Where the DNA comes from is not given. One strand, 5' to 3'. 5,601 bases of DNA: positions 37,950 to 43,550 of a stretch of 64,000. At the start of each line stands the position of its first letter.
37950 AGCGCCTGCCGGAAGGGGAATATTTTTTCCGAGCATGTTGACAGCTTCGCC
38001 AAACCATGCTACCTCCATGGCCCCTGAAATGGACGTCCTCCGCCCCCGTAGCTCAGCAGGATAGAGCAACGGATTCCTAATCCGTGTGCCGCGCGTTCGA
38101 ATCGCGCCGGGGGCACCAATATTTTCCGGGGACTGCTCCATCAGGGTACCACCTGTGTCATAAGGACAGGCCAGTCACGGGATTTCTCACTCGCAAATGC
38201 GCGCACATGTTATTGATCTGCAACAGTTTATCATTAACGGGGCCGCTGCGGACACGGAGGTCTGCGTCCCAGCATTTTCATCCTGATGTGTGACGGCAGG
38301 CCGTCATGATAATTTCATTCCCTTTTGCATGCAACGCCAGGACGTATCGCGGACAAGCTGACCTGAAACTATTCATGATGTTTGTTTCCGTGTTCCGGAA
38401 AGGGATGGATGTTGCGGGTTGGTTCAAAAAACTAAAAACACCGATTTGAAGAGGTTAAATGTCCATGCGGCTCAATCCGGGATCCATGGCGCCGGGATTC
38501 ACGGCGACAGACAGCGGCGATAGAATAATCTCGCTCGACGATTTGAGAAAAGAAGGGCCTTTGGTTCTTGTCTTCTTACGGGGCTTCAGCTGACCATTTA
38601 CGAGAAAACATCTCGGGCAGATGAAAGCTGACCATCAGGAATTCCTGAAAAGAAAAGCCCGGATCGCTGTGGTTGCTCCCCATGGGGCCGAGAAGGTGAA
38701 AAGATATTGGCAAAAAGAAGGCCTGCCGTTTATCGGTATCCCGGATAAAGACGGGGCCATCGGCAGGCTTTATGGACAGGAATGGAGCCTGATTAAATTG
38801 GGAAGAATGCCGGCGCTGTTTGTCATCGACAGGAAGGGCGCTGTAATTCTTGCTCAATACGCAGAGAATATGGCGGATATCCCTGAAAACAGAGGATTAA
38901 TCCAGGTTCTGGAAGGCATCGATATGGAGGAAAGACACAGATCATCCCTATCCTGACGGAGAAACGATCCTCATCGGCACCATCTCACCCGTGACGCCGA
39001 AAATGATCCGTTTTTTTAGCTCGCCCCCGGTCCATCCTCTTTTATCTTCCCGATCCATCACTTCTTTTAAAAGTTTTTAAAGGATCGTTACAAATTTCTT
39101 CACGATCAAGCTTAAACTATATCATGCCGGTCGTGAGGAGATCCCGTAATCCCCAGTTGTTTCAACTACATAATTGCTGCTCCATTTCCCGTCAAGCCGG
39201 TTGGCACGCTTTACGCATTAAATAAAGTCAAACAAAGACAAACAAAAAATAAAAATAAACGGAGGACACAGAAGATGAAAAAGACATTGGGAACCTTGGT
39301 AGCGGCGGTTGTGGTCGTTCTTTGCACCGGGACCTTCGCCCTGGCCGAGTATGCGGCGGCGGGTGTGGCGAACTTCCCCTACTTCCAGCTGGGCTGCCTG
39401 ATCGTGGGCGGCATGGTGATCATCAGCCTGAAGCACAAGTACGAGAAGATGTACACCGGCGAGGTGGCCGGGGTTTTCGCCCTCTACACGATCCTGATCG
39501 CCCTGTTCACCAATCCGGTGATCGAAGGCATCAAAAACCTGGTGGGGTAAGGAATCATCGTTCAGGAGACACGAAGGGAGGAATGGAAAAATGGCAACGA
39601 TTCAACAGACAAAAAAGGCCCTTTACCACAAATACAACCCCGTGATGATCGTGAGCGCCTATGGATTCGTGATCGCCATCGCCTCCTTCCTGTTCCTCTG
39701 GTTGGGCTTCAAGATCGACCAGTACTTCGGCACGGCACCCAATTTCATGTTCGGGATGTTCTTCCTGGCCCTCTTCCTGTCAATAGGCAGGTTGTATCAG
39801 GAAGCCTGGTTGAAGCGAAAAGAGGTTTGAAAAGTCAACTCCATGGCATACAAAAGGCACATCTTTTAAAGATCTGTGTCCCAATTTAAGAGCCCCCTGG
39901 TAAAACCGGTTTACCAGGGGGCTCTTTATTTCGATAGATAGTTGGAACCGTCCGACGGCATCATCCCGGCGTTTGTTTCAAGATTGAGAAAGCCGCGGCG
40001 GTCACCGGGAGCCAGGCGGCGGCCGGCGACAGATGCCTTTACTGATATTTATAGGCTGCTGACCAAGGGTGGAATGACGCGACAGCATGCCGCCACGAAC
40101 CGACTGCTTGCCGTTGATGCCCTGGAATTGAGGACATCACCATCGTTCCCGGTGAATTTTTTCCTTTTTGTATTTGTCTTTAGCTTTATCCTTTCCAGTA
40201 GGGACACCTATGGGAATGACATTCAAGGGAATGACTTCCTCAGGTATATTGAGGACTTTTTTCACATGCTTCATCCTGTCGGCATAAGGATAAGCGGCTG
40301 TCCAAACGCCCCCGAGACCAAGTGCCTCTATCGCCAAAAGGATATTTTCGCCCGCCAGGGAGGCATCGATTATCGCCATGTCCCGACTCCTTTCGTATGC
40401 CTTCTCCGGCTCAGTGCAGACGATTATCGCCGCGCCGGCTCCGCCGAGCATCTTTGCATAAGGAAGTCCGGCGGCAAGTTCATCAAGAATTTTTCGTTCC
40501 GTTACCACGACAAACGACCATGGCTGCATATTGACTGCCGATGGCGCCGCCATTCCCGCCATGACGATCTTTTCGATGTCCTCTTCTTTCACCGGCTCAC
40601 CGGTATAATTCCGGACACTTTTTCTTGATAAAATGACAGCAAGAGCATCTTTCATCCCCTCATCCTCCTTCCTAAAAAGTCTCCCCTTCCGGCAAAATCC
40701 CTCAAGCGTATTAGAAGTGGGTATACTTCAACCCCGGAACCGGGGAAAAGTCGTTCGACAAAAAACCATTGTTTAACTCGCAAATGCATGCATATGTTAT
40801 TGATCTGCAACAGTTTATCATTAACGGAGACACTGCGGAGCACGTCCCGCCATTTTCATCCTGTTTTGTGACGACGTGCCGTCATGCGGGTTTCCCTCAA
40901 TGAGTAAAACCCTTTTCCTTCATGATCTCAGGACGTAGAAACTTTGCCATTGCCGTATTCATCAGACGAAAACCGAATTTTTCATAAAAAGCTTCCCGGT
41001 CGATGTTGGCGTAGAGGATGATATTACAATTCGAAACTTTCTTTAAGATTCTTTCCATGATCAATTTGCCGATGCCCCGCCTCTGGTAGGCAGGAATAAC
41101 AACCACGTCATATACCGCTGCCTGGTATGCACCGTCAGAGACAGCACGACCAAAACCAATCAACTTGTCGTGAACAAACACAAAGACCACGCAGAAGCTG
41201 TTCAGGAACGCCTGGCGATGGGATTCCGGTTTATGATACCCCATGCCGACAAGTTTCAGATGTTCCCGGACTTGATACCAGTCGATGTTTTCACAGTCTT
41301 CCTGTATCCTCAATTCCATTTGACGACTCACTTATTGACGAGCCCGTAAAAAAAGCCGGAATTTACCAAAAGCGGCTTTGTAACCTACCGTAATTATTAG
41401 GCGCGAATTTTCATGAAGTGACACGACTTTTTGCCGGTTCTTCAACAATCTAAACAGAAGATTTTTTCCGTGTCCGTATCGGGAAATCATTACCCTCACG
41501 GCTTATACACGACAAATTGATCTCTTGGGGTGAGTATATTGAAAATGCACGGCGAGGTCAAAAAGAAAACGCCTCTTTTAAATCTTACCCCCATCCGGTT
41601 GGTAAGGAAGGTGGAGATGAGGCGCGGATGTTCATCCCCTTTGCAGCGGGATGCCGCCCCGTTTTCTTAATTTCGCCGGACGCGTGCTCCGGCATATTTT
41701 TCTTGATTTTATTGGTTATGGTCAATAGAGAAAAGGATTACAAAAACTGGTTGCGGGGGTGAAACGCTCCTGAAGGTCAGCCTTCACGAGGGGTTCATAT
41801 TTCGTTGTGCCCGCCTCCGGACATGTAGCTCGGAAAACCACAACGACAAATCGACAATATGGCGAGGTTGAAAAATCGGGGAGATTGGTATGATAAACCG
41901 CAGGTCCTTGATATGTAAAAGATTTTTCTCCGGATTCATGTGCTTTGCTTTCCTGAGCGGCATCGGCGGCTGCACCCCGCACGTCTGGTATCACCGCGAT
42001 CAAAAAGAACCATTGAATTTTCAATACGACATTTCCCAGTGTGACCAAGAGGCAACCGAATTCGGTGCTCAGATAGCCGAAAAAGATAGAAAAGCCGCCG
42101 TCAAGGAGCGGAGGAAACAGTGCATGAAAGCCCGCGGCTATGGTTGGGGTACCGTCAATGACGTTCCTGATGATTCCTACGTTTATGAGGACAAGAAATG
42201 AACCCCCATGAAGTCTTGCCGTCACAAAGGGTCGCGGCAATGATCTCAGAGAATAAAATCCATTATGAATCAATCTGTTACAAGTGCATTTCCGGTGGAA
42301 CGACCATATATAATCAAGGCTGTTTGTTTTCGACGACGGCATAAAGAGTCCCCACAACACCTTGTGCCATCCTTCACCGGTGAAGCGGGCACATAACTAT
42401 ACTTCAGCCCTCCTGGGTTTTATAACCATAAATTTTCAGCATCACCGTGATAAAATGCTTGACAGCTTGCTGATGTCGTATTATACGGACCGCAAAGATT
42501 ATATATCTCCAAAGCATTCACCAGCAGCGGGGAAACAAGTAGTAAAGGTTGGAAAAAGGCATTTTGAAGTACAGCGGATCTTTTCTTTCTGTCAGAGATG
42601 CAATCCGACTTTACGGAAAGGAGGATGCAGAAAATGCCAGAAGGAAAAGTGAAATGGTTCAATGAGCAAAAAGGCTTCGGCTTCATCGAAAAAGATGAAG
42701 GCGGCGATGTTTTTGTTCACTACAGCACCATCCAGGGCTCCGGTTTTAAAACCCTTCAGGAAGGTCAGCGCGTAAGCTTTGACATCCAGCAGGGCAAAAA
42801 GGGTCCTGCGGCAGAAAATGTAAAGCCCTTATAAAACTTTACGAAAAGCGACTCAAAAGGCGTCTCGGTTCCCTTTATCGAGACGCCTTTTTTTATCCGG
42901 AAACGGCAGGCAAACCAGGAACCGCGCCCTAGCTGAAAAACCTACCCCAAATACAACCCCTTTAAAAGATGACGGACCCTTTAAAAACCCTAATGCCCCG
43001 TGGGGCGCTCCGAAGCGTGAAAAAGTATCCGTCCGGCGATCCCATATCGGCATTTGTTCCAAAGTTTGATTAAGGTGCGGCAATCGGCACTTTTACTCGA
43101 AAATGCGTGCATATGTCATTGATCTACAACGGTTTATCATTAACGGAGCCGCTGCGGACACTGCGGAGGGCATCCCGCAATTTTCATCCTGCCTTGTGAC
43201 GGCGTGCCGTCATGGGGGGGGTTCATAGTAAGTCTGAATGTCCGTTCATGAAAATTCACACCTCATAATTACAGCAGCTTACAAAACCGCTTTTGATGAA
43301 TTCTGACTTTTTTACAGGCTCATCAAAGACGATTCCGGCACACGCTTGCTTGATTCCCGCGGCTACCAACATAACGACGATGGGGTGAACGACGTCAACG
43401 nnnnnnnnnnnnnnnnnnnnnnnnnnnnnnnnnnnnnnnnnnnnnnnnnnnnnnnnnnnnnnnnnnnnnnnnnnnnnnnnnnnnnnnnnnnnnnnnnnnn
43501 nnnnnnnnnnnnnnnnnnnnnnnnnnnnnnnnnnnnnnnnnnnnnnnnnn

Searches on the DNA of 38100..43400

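Call 29: search_rna_families(source=window, start=38100, end=43400, threshold=evalue, max_evalue=10)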
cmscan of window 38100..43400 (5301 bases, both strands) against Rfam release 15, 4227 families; matches with E-value up to 10: 10.
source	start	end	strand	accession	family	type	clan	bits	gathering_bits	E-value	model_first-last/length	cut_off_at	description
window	42544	42894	+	RF01766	cspA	Cis-reg; thermoregulator;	-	42.6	78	1.2e-08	1-428/428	no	cspA thermoregulator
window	39859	39930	+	RF00110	RybB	Gene; sRNA;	-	24.7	40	0.085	1-79/79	no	RybB RNA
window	40103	40165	+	RF00110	RybB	Gene; sRNA;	-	23.8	40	0.15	1-79/79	no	RybB RNA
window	42855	42891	-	RF00963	mir-642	Gene; miRNA;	-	22.4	90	1.9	24-60/83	no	mir-642 microRNA precursor family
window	41563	41610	-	RF00505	RydC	Gene; sRNA;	-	19.5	48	4.4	1-64/64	no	RydC RNA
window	39299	39456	+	RF02047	Sphinx_2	Gene; lncRNA;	-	18.4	34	3.9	1-158/158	no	Sphinx conserved region 2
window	42896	42935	+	RF02044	CDKN2B-AS_2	Gene; lncRNA;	-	15.4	50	9.7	1-46/46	no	CDKN2B antisense RNA 1 convserved region 2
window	42145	42186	+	RF01734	Fluoride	Cis-reg; riboswitch;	-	15.2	34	1.4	1-64/64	no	Fluoride riboswitch aptamer (crcB RNA motif)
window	40634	40710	-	RF01952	SOX2OT_exon2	Gene; lncRNA;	-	15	45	6.1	1-69/69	no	SOX2 overlapping transcript exon 2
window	40581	40608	-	RF02757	Erse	Gene; sRNA;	-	12.7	138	2.9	111-138/252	no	Erse small RNA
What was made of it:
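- On Any Rfam RNA family: No hit at E<=10 overlaps the three copies in 38100-43400 (call 29).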

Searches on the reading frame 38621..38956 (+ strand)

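Call 13: search_protein_families(library=pfam, proteins=[window:38621-38956:+])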
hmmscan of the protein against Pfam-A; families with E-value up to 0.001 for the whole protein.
window:38621-38956:+ (111 aa): 2 families
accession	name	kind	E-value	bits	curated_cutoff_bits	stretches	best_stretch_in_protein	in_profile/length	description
PF08534.16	Redoxin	-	2.9e-08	34.1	26.6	1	13-84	63-137/148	Redoxin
PF00578.27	AhpC-TSA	-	1.5e-07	31.8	26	1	1-75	48-121/124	AhpC/TSA family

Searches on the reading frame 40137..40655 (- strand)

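Call 13: search_protein_families(library=pfam, proteins=[window:40137-40655:-])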
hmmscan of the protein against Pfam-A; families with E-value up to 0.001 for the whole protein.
window:40137-40655:- (172 aa): 2 families
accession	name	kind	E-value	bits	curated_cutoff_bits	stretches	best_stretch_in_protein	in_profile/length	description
PF00881.29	Nitroreductase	-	1e-28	101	23.5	2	8-61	1-54/167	Nitroreductase family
PF14512.11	TM1586_NiRdase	-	1.5e-11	44.8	27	1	24-56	157-189/215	Putative TM nitroreductase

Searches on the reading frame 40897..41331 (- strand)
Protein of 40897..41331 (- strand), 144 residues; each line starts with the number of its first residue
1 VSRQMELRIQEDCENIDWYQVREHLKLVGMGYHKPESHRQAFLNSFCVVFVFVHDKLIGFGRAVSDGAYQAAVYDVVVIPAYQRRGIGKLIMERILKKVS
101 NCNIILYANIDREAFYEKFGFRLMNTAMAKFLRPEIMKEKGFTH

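Call 13: search_protein_families(library=pfam, proteins=[window:40897-41331:-])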
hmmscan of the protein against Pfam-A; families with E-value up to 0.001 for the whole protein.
window:40897-41331:- (144 aa): 4 families
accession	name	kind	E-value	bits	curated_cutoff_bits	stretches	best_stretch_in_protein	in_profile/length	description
PF00583.31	Acetyltransf_1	-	4.2e-14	53.2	20.7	1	38-121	23-116/116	Acetyltransferase (GNAT) family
PF13508.13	Acetyltransf_7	-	2.4e-13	50.7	27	1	49-122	5-83/84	Acetyltransferase (GNAT) domain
PF13673.13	Acetyltransf_10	-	4.4e-12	46.5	23.6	1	32-124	16-110/128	Acetyltransferase (GNAT) domain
PF13527.13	Acetyltransf_9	-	0.0001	22.7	25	1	71-123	73-126/127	Acetyltransferase (GNAT) domain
